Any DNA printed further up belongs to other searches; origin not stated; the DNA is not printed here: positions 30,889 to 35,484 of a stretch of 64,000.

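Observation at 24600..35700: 11-kb GC-rich compositional island containing the VSP and decayed ankyrin/NEK genes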

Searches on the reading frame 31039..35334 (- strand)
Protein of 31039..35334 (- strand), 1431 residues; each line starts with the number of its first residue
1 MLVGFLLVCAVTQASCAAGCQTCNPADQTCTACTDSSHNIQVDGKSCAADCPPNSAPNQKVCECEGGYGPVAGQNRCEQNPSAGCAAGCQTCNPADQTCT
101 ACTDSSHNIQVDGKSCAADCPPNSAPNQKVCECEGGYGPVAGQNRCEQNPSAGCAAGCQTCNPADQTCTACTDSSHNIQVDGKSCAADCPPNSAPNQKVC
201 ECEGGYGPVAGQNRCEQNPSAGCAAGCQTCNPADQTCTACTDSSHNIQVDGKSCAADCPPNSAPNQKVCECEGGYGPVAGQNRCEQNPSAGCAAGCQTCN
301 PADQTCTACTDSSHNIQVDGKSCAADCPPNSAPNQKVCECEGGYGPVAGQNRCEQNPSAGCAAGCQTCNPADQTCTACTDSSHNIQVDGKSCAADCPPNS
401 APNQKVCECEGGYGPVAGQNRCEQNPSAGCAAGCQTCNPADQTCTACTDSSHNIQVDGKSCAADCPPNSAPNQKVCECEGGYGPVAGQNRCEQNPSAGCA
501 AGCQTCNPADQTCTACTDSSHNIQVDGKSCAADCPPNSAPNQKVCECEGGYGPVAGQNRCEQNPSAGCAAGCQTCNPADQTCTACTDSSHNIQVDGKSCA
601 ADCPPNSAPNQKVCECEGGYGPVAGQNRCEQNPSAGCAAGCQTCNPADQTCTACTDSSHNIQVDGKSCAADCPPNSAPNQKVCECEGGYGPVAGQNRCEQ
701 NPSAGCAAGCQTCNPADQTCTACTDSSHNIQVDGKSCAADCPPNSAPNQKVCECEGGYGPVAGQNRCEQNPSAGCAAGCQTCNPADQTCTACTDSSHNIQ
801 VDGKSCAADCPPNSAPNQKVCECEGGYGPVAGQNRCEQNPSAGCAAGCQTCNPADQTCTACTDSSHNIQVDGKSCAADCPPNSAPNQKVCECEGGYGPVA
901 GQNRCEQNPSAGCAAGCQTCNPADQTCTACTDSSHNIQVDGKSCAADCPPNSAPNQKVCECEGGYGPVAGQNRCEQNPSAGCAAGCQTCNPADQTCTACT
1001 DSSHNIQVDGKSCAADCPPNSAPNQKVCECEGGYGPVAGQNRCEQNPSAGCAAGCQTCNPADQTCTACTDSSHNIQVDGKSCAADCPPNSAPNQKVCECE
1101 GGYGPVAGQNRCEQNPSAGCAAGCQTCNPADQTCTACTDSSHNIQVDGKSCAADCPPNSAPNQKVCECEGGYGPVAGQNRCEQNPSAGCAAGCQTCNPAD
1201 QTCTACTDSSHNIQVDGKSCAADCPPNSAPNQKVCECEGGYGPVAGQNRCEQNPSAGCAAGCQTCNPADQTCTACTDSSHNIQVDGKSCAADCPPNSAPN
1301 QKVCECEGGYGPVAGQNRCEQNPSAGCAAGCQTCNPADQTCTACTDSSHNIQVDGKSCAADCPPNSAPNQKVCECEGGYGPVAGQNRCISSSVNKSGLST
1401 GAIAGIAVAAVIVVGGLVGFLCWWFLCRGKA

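Call 67: search_protein_families(library=pfam, proteins=[L013:8060-9346:-, L024:1371-2087:-], max_evalue=0.01)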
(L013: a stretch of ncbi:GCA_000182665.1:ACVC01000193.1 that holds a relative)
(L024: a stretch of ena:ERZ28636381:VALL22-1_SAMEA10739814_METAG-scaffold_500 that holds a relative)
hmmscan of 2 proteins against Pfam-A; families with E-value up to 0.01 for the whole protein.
L013:8060-9346:- (428 aa): 2 families
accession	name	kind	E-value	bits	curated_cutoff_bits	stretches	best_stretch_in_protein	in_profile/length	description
PF03302.18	VSP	-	6.3e-79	266.1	31.4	2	53-298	1-248/397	Giardia variant-specific surface protein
PF05808.16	Podoplanin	-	0.0049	17.6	30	1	365-416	71-121/135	Podoplanin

L024:1371-2087:- (238 aa): 1 family
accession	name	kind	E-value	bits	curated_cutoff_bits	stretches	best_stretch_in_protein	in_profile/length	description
PF13891.11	zf-C3Hc3H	-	0.00011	22.8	27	1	75-132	1-61/62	Potential DNA-binding domain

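Call 82: search_protein_families(library=pfam, proteins=[window:31039-35334:-, L016:3196-3621:-], max_evalue=0.001)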
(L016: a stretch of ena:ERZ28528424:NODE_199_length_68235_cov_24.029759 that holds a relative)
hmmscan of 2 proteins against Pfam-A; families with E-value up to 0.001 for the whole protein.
window:31039-35334:- (1431 aa): 1 family
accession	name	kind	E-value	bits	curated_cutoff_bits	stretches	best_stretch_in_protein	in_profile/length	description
PF03302.18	VSP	-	3.4e-21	76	31.4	1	1298-1431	267-397/397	Giardia variant-specific surface protein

L016:3196-3621:- (141 aa): 1 family
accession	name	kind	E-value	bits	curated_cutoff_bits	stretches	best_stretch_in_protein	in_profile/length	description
PF03302.18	VSP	-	9.3e-23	81.2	31.4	1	6-141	256-397/397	Giardia variant-specific surface protein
